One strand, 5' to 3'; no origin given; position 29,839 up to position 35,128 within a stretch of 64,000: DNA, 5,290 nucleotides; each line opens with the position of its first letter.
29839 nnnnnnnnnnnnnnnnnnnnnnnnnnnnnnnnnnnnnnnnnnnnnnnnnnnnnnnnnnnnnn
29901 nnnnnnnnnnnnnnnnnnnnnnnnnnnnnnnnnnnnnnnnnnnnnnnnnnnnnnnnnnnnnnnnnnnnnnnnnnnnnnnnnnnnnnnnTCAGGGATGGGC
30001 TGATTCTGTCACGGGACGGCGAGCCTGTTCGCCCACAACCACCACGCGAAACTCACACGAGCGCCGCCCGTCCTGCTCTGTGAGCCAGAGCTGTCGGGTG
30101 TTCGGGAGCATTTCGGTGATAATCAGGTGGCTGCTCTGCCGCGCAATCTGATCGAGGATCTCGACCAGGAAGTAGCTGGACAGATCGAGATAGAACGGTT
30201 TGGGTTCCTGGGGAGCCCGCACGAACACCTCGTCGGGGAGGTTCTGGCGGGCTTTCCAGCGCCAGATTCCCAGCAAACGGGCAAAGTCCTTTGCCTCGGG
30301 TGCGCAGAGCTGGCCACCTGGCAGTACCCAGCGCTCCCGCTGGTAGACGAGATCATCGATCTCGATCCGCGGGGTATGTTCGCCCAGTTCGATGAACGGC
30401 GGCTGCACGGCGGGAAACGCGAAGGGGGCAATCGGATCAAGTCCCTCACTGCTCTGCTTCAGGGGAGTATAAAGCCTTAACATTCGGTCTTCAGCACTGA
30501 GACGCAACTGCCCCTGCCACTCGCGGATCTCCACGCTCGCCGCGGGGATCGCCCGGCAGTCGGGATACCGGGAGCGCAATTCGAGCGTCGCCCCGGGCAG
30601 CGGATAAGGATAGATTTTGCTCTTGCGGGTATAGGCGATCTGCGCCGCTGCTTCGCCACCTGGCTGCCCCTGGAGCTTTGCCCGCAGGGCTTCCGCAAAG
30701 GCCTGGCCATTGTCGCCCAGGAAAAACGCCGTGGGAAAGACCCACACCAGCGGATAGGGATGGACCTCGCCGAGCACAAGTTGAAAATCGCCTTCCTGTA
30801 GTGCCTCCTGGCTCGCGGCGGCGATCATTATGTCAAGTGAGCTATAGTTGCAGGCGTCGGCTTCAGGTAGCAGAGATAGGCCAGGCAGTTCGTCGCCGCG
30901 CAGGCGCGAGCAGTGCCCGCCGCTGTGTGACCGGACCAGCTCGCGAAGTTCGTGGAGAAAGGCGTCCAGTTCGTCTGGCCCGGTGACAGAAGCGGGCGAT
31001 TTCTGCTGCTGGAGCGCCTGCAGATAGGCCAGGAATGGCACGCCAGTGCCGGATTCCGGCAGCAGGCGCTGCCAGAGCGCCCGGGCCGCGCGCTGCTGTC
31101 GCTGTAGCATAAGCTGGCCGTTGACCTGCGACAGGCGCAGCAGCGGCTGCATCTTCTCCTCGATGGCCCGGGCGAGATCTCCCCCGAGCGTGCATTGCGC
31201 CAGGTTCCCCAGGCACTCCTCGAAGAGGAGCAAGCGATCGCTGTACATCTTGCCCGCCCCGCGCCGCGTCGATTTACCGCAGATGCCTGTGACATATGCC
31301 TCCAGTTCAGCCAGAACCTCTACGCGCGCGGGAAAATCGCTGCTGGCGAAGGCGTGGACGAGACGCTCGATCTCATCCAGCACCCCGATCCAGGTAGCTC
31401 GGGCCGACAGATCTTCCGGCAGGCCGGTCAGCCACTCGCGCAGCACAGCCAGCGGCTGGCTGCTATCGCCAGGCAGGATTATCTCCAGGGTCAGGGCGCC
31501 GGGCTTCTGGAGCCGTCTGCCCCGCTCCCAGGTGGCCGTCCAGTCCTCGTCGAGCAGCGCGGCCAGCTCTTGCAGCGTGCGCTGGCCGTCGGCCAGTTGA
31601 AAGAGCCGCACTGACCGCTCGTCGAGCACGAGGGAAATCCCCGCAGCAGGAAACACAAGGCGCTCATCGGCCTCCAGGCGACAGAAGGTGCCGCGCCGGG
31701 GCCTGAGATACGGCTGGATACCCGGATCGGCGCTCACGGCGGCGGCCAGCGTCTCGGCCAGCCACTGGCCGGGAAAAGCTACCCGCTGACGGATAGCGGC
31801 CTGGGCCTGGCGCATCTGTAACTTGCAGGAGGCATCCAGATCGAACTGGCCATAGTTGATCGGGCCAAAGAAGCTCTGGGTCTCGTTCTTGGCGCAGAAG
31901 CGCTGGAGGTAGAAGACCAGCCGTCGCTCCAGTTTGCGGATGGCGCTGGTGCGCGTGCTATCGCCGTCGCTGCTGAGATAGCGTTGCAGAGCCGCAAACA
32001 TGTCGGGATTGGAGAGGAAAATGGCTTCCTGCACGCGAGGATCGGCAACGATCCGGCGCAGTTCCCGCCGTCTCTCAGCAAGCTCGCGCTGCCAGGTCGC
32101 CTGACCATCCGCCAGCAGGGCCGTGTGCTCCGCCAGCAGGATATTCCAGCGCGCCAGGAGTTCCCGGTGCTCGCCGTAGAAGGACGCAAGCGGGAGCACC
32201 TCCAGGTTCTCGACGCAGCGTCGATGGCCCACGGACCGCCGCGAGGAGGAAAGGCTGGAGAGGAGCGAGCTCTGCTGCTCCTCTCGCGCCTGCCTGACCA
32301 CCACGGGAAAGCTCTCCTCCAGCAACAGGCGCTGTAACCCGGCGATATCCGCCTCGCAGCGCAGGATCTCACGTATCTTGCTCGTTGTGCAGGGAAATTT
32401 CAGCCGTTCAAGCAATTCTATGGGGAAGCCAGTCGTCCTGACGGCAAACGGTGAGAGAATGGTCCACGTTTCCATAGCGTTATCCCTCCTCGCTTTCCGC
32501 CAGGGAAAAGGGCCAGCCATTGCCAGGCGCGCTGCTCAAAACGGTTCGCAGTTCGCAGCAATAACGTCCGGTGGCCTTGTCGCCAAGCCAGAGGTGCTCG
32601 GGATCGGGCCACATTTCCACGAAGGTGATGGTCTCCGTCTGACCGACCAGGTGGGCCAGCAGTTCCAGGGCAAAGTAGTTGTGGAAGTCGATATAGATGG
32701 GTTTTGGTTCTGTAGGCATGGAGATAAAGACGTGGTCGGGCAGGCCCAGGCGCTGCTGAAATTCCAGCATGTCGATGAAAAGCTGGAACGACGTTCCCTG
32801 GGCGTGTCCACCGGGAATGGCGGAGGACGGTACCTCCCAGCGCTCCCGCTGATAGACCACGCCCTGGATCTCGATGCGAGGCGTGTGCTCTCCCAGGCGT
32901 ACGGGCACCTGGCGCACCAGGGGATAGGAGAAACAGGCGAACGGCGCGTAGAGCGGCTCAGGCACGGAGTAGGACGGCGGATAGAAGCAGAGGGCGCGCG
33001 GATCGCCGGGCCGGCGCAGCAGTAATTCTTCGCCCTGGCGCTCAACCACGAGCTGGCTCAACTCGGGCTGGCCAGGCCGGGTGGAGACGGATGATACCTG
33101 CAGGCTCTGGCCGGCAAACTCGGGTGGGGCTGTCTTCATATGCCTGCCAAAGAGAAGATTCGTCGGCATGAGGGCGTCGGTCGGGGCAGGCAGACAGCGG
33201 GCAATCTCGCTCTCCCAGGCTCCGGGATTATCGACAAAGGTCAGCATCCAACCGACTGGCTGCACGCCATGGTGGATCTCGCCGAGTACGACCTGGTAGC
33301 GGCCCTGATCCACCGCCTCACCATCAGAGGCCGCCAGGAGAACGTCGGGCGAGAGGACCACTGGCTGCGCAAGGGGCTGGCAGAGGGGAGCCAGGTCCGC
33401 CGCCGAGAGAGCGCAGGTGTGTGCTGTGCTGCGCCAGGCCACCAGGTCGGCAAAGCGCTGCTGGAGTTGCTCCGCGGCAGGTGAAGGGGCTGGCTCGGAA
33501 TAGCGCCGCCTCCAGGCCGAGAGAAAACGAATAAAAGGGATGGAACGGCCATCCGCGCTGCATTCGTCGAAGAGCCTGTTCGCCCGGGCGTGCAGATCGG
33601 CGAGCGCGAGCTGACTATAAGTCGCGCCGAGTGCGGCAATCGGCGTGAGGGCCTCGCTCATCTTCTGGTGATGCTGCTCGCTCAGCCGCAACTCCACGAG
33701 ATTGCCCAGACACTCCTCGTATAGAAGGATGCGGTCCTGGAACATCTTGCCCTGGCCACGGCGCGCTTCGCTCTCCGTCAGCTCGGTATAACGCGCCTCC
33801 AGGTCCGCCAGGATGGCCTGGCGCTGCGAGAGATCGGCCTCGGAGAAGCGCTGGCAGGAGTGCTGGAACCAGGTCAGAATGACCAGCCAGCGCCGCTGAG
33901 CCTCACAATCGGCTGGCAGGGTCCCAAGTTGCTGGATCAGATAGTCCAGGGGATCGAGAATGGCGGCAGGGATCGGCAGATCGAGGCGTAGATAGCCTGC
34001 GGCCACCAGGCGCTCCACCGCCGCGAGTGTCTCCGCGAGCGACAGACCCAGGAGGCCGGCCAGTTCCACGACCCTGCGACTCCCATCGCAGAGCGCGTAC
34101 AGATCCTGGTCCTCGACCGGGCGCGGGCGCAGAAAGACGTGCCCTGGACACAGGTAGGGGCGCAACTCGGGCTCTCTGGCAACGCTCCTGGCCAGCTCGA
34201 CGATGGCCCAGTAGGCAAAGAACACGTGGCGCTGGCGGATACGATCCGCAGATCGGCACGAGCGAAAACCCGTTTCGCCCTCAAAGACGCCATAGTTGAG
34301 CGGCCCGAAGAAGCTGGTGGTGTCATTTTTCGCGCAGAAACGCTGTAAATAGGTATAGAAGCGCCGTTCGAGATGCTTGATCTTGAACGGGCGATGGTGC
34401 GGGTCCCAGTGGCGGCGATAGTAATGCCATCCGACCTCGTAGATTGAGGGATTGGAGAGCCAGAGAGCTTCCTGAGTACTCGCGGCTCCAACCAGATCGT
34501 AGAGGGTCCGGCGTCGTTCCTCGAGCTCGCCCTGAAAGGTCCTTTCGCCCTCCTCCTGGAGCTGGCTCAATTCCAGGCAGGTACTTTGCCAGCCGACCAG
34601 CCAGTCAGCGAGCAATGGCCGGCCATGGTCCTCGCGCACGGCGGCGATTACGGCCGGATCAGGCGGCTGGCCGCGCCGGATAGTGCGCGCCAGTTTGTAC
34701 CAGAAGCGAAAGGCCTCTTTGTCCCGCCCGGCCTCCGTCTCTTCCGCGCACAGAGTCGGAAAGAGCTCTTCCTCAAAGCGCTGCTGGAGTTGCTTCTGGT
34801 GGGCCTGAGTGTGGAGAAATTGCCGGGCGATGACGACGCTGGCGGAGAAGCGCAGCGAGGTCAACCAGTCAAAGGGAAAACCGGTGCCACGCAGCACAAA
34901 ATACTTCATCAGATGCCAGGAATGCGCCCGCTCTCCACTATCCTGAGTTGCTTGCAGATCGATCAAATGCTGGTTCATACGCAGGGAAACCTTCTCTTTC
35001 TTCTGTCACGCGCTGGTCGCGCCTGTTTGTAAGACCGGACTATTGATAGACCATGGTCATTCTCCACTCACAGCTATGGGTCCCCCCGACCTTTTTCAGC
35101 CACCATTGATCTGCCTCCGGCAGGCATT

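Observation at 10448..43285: Five divergent small-LanB (PEARL-like) paralogs in one island, with no LanC, eliminase or YcaO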

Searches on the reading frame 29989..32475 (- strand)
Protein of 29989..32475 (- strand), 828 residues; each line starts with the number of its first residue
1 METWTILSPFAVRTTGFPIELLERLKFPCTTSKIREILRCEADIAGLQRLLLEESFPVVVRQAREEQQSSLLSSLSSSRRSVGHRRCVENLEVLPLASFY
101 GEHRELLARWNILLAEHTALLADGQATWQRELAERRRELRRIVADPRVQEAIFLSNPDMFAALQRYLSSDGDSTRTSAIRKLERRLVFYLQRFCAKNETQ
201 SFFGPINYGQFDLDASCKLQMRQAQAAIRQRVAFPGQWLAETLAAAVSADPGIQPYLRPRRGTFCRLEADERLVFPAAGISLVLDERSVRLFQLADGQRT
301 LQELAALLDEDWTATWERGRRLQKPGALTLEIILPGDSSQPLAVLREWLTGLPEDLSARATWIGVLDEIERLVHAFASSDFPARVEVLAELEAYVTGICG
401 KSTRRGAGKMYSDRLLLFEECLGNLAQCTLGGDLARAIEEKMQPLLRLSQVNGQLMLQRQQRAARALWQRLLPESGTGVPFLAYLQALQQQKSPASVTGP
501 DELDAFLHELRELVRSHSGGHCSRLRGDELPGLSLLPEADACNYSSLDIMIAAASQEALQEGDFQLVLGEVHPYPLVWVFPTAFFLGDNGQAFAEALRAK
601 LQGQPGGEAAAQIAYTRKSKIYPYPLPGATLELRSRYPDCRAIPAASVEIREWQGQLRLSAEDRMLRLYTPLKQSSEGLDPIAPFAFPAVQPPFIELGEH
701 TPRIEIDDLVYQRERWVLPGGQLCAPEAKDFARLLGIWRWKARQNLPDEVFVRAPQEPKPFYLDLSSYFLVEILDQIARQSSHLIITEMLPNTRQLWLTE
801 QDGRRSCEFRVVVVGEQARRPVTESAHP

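Call 3: search_protein_families(library=pfam, proteins=[window:29989-32475:-], max_evalue=1)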
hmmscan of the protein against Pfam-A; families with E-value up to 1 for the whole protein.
window:29989-32475:- (828 aa): 1 family
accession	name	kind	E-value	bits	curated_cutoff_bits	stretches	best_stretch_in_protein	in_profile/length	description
PF04738.18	Lant_dehydr_N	-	4.4e-24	85.1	28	2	144-572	1-427/649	Lantibiotic dehydratase, N terminus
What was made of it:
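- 29989..32475 (-): PEARL paralog B3. PF04738 85.1 bits (call 3).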

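Call 4: search_protein_families(library=ncbifam, proteins=[window:29989-32475:-], max_evalue=1)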
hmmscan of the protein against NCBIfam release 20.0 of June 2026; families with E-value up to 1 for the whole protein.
window:29989-32475:- (828 aa): 0 families

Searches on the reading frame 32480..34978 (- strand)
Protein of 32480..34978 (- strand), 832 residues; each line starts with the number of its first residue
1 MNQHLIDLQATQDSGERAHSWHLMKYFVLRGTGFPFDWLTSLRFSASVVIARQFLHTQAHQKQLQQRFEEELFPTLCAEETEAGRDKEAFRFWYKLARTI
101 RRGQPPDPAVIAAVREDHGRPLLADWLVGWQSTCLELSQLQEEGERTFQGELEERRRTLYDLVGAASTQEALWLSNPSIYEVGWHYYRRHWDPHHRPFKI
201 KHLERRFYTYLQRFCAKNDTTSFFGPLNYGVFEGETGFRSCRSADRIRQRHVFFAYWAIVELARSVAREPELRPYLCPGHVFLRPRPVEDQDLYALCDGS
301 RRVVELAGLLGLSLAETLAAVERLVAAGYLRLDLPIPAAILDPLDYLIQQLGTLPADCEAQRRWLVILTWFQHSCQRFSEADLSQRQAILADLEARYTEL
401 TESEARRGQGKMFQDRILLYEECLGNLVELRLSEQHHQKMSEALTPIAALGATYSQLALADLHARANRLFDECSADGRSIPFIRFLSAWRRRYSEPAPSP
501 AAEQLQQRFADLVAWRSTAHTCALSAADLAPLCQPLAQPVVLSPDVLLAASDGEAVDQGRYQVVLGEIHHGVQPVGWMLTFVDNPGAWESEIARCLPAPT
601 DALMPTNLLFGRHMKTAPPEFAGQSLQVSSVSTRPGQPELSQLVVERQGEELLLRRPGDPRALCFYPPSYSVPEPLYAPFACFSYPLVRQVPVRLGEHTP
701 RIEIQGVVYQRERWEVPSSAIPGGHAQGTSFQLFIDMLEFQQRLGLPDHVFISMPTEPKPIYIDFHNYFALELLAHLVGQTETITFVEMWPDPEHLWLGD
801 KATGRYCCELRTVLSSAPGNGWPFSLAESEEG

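Call 3: search_protein_families(library=pfam, proteins=[window:32480-34978:-], max_evalue=1)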
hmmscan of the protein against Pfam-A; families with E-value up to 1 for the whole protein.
window:32480-34978:- (832 aa): 5 families
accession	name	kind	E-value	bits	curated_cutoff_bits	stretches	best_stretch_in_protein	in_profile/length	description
PF04738.18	Lant_dehydr_N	-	6.2e-25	87.9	28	3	313-579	176-437/649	Lantibiotic dehydratase, N terminus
PF13412.12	HTH_24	-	0.055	13.5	21.9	1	304-331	21-48/48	Winged helix-turn-helix DNA-binding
PF16221.11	HTH_47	-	0.056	13.5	27.1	1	293-330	39-76/78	winged helix-turn-helix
PF05331.17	DUF742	-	0.062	13.6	27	1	289-338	44-93/114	Protein of unknown function (DUF742)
PF13796.11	Sensor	-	0.42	11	28.2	0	312-360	40-87/162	Putative sensor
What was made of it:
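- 32480..34978 (-): PEARL paralog B4. PF04738 87.9 bits (call 3).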

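Call 4: search_protein_families(library=ncbifam, proteins=[window:32480-34978:-], max_evalue=1)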
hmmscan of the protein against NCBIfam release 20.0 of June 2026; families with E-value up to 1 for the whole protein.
window:32480-34978:- (832 aa): 0 families

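Call 7: search_solved_structures(query=window:32480-34978:-, max_evalue=1)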
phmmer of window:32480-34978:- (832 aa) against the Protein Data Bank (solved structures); distinct sequences matched with E-value up to 1: 0.
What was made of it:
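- Tried and rejected: A single-sequence PDB search with one paralog found nothing (call 7).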

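Call 14: find_encoding_contigs(protein=window:32480-34978:-, flank=10000, max_places=6)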
Protein window:32480-34978:- (832 aa): no gene with exactly this product is on record in the collection.
